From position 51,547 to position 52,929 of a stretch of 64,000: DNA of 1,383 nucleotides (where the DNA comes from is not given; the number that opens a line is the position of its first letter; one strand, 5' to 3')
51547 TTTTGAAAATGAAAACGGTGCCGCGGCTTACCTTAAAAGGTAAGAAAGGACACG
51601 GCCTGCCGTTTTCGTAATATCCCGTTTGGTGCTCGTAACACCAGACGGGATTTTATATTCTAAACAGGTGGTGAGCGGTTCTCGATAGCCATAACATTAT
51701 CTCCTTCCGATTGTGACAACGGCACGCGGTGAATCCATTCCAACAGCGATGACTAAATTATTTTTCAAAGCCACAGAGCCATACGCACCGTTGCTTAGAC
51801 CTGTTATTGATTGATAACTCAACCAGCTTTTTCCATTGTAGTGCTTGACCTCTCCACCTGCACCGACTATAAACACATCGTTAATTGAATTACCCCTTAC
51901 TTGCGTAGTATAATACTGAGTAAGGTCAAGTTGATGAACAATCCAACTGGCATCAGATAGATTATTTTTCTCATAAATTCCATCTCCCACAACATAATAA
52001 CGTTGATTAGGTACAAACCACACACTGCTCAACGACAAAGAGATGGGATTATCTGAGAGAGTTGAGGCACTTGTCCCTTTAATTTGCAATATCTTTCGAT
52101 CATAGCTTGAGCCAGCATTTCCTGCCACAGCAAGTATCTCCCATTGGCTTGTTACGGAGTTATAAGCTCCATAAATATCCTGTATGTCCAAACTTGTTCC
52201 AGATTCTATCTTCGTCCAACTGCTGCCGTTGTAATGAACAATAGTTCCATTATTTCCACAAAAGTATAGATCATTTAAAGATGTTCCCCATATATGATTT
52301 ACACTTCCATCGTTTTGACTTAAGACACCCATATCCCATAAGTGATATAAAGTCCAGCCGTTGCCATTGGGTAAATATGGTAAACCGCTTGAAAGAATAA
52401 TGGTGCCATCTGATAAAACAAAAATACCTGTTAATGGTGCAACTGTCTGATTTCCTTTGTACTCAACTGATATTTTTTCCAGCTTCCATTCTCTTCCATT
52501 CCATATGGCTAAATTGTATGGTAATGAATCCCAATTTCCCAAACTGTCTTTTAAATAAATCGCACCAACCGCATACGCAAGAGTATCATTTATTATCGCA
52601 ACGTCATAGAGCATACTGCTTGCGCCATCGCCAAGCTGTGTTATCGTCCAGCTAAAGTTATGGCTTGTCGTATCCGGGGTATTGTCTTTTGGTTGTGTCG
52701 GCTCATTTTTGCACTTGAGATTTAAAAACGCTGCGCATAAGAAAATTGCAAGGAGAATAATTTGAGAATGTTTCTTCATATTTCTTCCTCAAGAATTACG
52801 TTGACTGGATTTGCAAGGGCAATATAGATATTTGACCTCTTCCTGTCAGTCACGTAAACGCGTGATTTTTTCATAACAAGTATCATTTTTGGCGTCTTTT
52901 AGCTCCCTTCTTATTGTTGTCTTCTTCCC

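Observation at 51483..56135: Tandem array of paralogous beta-propeller lipoproteins, each behind the same TCACG-N6-CGTGA palindrome placed at about -44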

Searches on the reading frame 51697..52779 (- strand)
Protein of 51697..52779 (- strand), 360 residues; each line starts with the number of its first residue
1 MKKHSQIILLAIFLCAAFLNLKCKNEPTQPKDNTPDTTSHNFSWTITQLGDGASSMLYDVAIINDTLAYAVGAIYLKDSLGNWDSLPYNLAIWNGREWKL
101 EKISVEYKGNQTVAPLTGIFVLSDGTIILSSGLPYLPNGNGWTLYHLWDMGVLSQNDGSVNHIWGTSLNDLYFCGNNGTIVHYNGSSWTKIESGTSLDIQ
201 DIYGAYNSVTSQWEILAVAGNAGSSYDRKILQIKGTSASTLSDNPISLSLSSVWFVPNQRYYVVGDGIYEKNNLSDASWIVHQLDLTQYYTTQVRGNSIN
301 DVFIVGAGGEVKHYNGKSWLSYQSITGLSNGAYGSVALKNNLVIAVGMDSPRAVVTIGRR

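Call 5: search_protein_families(library=pfam, proteins=[window:51697-52779:-], max_evalue=0.01)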
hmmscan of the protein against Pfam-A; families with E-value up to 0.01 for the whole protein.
window:51697-52779:- (360 aa): 0 families

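Call 7: find_encoding_contigs(protein=window:51697-52779:-, flank=10000, max_places=10)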
Protein window:51697-52779:- (360 aa): no gene with exactly this product is on record in the collection.

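Call 8: find_homologous_proteins(query=window:51697-52779:-)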
Query window:51697-52779:- (360 aa): 1479 proteins with E <= 0.001 among 4011 candidates; the best 120 are listed.
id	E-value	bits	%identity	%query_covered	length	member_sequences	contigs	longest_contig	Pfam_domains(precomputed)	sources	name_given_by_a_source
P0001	2.1e-240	815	100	100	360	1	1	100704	-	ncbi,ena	-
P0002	9.6e-165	566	75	100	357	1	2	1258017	-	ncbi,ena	-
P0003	1.1e-121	424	56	98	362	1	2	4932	-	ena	-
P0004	6.5e-120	419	56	99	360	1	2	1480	-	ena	-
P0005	1.1e-118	415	56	98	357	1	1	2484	-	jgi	jgi:hypothetical protein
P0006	1.3e-115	404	57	91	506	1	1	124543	-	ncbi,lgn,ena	-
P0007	6.3e-115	402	51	99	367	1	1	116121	-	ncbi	ncbi:MAG: glucosyl transferase [Bacteroidota bacterium]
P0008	1.6e-114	401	54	100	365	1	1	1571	-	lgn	-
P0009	6.1e-111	389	53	99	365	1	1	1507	-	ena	-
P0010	1.4e-109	385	54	100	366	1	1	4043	-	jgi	jgi:hypothetical protein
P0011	8.9e-109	382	53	94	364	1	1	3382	-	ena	-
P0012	3.8e-106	373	51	94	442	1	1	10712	-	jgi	jgi:hypothetical protein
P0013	7.0e-106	372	50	100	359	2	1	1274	-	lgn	-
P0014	1.2e-105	372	53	91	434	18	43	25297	-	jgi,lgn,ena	jgi:hypothetical protein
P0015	1.9e-105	371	54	94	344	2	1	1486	-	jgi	-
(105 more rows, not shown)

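Call 9: find_encoding_contigs(protein=P0001, flank=10000, max_places=4)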
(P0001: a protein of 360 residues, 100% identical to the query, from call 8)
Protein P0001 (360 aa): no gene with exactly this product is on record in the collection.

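Call 10: find_encoding_contigs(protein=P0002, flank=10000, max_places=4)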
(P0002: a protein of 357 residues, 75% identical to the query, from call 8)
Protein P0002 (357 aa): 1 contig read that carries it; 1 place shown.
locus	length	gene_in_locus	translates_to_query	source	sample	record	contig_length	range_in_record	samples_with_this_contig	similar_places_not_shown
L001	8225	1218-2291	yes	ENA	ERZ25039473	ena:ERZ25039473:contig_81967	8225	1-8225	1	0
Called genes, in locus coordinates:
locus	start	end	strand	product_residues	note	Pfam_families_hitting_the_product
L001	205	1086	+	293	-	-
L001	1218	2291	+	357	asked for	-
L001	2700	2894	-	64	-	-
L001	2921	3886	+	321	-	-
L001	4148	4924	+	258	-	-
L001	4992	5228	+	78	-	-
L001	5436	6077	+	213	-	-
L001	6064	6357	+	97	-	-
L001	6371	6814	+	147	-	-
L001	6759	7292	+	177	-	-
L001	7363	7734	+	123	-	-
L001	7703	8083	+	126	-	-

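Call 12: find_related_loci(query=window:51697-52779:-, collection=genome_contigs, flank=10000)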
Query window:51697-52779:- (360 aa) in genome_contigs; peptide patterns used: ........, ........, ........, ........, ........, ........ (x = any residue, [..] = any of these).
77 stretches matched a pattern; 28 encode a relative of the query (tblastn E <= 1e-3); 28 distinct loci.
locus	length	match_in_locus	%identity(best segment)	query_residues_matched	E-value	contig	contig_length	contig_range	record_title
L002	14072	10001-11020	58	20-360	3e-121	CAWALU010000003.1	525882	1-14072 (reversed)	MAG: uncultured Bacteroidetes bacterium isolate MFD01721.bin.1.252 genome assembly, contig: contig_1970, whole genome sh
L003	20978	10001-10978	53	34-360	2e-108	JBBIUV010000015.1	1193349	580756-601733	MAG: Ignavibacteria bacterium isolate QH1S170213_bin_61 NODE_1_length_1193349_cov_9.78718, whole genome shotgun sequence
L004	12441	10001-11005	50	24-360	1e-90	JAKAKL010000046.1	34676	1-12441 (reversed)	MAG: Bacteroidetes bacterium isolate WY4.bin70 NODE_1433_length_34676_cov_2.254537, whole genome shotgun sequence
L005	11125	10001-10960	51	34-360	1e-89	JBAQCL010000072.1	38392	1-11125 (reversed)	MAG: Ignavibacteriaceae bacterium isolate MFD12018_ilm_asm_bin31 k127_70046, whole genome shotgun sequence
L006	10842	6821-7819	45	19-360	5e-88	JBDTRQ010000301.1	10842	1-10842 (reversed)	MAG: Ignavibacteriota bacterium isolate cluster3_bin.250 NODE_27209_length_10842_cov_4.968110, whole genome shotgun sequ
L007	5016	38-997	48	34-359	3e-85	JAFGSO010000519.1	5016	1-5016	MAG: Calditrichaeota bacterium isolate Zod_Metabat.906 k87_11445682, whole genome shotgun sequence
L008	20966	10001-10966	45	28-360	4e-85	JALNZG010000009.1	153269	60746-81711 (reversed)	MAG: Ignavibacteriaceae bacterium isolate SO_2017_GW3 bin 6 scaffold_41_c1_OW296A_2017, whole genome shotgun sequence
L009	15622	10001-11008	42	14-360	2e-83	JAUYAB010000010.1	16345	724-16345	MAG: Ignavibacteria bacterium isolate C18_metabat.bin.46 C18_k141_196563, whole genome shotgun sequence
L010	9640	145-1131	46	34-360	1e-81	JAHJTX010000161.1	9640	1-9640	MAG: Bacteroidetes bacterium isolate OS_PC_MetaG.mb.71 OS_PC_MetaG.mb.71_k141_314813, whole genome shotgun sequence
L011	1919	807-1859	41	1-360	2e-84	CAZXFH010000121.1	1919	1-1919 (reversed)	MAG TPA_asm: uncultured bacterium isolate SRP141376_co1_214 genome assembly, contig: NODE_85983_length_1919_cov_80.39699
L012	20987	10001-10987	43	20-360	7e-77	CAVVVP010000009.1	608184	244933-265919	MAG: uncultured Ignavibacteria bacterium isolate MFD03804.bin.1.189 genome assembly, contig: contig_68642, whole genome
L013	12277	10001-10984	43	37-360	1e-76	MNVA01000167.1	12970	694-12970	MAG: Ignavibacteria bacterium CG1_02_37_35 cg1_0.2_scaffold_4701_c, whole genome shotgun sequence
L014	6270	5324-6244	44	23-329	2e-73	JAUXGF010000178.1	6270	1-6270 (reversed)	MAG: Calditrichaceae bacterium isolate CSMAG_2922 CSMAG_2922_k117_2847516_length_6270_cov_7.0000, whole genome shotgun s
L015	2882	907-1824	43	34-348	1e-73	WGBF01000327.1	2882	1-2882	MAG: bacterium isolate S144_13 k151_353501, whole genome shotgun sequence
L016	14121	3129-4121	40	34-360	7e-71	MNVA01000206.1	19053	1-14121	MAG: Ignavibacteria bacterium CG1_02_37_35 cg1_0.2_scaffold_2443_c, whole genome shotgun sequence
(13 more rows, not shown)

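Call 17: search_protein_families(library=ncbifam, proteins=[window:51697-52779:-], max_evalue=1)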
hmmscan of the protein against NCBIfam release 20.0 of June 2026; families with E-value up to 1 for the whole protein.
window:51697-52779:- (360 aa): 0 families

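Call 18: search_solved_structures(query=window:51697-52779:-, max_evalue=1)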
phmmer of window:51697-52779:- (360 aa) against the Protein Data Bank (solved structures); distinct sequences matched with E-value up to 1: 0.

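Call 22: find_encoding_contigs(protein=P0006, flank=10000, max_places=3)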
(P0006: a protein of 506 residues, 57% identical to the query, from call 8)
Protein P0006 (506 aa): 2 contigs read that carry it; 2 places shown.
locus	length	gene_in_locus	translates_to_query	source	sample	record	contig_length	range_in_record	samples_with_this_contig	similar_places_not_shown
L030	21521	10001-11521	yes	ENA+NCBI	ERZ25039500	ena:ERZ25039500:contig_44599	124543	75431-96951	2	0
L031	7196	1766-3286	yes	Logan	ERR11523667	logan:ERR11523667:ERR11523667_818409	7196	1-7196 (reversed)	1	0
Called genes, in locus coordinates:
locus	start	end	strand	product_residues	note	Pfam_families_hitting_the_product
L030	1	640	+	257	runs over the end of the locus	PF02276:CytoC_RC, PF00515:TPR_1, PF07719:TPR_2 (weak), PF13174:TPR_6 (weak)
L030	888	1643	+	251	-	PF09837:DUF2064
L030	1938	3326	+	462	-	-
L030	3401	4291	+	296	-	PF13353:Fer4_12 (weak), PF04055:Radical_SAM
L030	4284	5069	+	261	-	PF00149:Metallophos, PF12850:Metallophos_2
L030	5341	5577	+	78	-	PF10006:DUF2249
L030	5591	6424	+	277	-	PF08984:DUF1858, PF10006:DUF2249, PF01206:TusA (weak), PF10006:DUF2249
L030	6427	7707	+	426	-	PF00115:COX1 (weak)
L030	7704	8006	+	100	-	PF01883:FeS_assembly_P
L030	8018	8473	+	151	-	PF00115:COX1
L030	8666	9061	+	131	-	PF08859:DGC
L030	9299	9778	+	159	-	PF01986:DUF123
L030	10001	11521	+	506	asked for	-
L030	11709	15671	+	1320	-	PF18962:Por_Secre_tail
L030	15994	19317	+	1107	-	PF26549:Tricorn_N, PF00930:DPPIV_N (faint), PF07676:PD40 (weak), PF26549:Tricorn_N, PF26550:Tricorn_2nd, PF14684:Tricorn_C1, PF14685:PDZ_Tricorn, PF03572:Peptidase_S41, +2 more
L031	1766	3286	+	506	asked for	-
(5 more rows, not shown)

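Call 24: find_encoding_contigs(protein=P0007, flank=10000, max_places=3)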
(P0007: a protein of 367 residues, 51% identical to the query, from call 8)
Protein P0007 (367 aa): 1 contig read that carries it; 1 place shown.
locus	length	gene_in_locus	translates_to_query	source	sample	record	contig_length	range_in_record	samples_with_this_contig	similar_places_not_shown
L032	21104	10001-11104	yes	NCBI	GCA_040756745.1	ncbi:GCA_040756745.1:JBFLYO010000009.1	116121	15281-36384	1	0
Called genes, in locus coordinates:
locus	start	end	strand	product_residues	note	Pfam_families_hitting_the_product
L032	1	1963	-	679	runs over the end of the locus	PF02518:HATPase_c, PF00204:DNA_gyraseB, PF01751:Toprim, PF00986:DNA_gyraseB_C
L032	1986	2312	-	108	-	PF05258:DciA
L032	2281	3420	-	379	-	PF02463:SMC_N, PF13175:AAA_15 (weak), PF13476:AAA_23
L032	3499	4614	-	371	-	PF00712:DNA_pol3_beta, PF02767:DNA_pol3_beta_2, PF02768:DNA_pol3_beta_3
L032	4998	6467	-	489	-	PF11638:DnaA_N, PF00308:Bac_DnaA, PF01695:IstB_IS21, PF08299:Bac_DnaA_C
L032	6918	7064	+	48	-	PF00468:Ribosomal_L34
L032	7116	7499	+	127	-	PF00825:Ribonuclease_P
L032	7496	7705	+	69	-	PF01809:YidD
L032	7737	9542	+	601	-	PF14849:YidC_periplas, PF02096:60KD_IMP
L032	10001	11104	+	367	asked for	-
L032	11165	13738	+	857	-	-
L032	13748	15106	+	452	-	-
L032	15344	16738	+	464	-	PF10396:TrmE_N, PF12631:MnmE_helical, PF01926:MMR_HSR1, PF02421:FeoB_N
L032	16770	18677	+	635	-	PF01134:GIDA, PF07992:Pyr_redox_2 (faint), PF12831:FAD_oxidored (weak), PF21680:GIDA_C_1st, PF13932:SAM_GIDA_C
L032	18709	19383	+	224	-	PF02527:GidB, PF10294:Methyltransf_16 (weak), PF13847:Methyltransf_31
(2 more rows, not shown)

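Call 28: predict_structure(alignment_id=A2)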
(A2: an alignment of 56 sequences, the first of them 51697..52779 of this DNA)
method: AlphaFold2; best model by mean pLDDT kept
length: 360 residues; sequences in the alignment: 56
mean_pLDDT: 92.9   pTM: 0.85
mean pLDDT of the five models: 92.9, 92.8, 92.5, 92.2, 92.0
residues with pLDDT >= 90: 307; 70-90: 33; 50-70: 8; < 50: 12
segments of 3 or more residues with pLDDT < 50: 24-33
pLDDT, mean of each block of 10 residues (from residue 1): 77 80 44 62 97 95 97 97 96 97 94 97 97 95 96 96 98 98 98 98 96 97 93 98 96 97 97 95 89 96 97 95 97 97 97 97
secondary structure, 60 per line:
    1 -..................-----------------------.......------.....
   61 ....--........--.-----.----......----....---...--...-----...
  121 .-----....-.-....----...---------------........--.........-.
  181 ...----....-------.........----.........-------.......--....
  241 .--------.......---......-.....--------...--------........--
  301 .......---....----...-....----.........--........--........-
elements in order: H2-19 E43-49 E56-64 E67-74 E88-93 E98-101 E105-107 E110-112 E118-121 E127-130 E134-137 E142-144 E160-167 E170-175 E180-183 E188-191 E199-207 E212-220 E228-234 E237-241 E250-256 E260-265 E267-271 E280-282 E291-298 E301-307 E311-314 E319-321 H323-326 E331-339 E342-349 E352-359

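Call 32: fold_search(model_id=the predicted structure, library=pdb)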
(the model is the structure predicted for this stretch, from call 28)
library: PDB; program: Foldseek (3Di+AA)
matches with E <= 10: 1383; with E <= 0.001: 680
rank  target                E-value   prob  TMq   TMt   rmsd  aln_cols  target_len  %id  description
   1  5ojr_D                8.6e-11  1.00  0.62  0.72   4.6       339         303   13  YCF48 bound to D1 peptide (released 2018-08-08)
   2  5ojp_B                4.7e-10  1.00  0.62  0.73   4.5       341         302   13  YCF48 bound to D1 peptide (released 2018-08-08)
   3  5oj5_A                4.7e-10  1.00  0.61  0.69   4.7       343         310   13  YCF48 bound to D1 peptide (released 2018-08-08)
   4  5ojr_C                5.5e-10  1.00  0.62  0.72   4.6       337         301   13  YCF48 bound to D1 peptide (released 2018-08-08)
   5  5ojr_A                9.9e-10  1.00  0.60  0.69   4.7       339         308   13  YCF48 bound to D1 peptide (released 2018-08-08)
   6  5ojp_A                1.0e-09  1.00  0.62  0.71   4.7       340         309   13  YCF48 bound to D1 peptide (released 2018-08-08)
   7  5ojr_B                1.4e-09  1.00  0.60  0.69   4.7       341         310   13  YCF48 bound to D1 peptide (released 2018-08-08)
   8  2xbg                  1.5e-09  1.00  0.60  0.69   4.8       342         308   13  Crystal Structure of YCF48 from Thermosynechococcus elongatus (released 2011-04-13)
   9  4i79_B                2.3e-09  1.00  0.56  0.63   5.8       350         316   12  Crystal structure of human NUP43 (released 2013-02-27)
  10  7big_A                3.2e-09  1.00  0.59  0.73   4.6       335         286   16  Crystal structure of v13WRAP-T, a 7-bladed designer protein (released 2021-09-22)
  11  5ojp_C                3.5e-09  1.00  0.60  0.71   4.7       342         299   13  YCF48 bound to D1 peptide (released 2018-08-08)
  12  7wb4_C                5.0e-09  1.00  0.59  0.61   8.8       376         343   12  Cryo-EM structure of the NR subunit from X. laevis NPC (released 2022-03-02)
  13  7fik_C                7.0e-09  1.00  0.58  0.63   5.5       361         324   12  The cryo-EM structure of the CR subunit from X. laevis NPC (released 2022-11-09)
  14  9tg7_A                1.1e-08  1.00  0.59  0.60   4.7       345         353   11  Crystal structure of beta-TrCP bound by monophosphorylated WEE1 degron peptide (released 2026-04-08)
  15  4i79_A                1.6e-08  1.00  0.57  0.64   5.7       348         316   13  Crystal structure of human NUP43 (released 2013-02-27)
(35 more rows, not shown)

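Call 43: list_cluster_members(proteins=[P0001, P0002])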
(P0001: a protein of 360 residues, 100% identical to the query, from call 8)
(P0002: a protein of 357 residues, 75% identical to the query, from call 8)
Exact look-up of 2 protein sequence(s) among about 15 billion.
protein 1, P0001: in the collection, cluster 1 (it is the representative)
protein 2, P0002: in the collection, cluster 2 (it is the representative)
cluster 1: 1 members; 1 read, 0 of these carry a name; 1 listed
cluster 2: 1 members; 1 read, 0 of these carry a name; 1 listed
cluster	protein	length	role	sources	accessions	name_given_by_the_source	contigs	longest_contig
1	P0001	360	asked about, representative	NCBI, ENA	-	-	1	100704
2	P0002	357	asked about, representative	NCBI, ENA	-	-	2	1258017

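Call 58: search_solved_structures(query=A2, max_evalue=1)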
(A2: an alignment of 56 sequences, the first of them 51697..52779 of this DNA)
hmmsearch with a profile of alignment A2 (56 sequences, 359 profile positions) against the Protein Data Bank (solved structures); distinct sequences matched with E-value up to 1: 6.
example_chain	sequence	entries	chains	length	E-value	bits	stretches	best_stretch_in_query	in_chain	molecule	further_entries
9hcg_S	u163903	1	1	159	0.34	12.8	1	266-331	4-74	Large ribosomal subunit protein bL21m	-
6nu2_S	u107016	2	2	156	0.44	12.4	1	270-330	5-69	39S ribosomal protein L21, mitochondrial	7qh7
9e9c_S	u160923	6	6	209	0.51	12.2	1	265-331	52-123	Large ribosomal subunit protein bL21m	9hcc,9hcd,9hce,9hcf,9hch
3j7y_S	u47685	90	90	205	0.51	12.2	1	268-327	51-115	bL21 | bL21m | 39S ribosomal protein L21, mitochondrial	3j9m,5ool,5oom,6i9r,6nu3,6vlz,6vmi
4v19_V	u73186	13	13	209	0.68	11.8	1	286-347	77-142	MITORIBOSOMAL PROTEIN BL21M, MRPL21 | Mitochondrial ribosomal protein L21 | 39S ribosomal protein L21, mitochondrial isoform d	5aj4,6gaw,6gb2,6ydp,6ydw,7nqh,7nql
4ce4_V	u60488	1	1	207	0.69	11.8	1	286-347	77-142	MRPL21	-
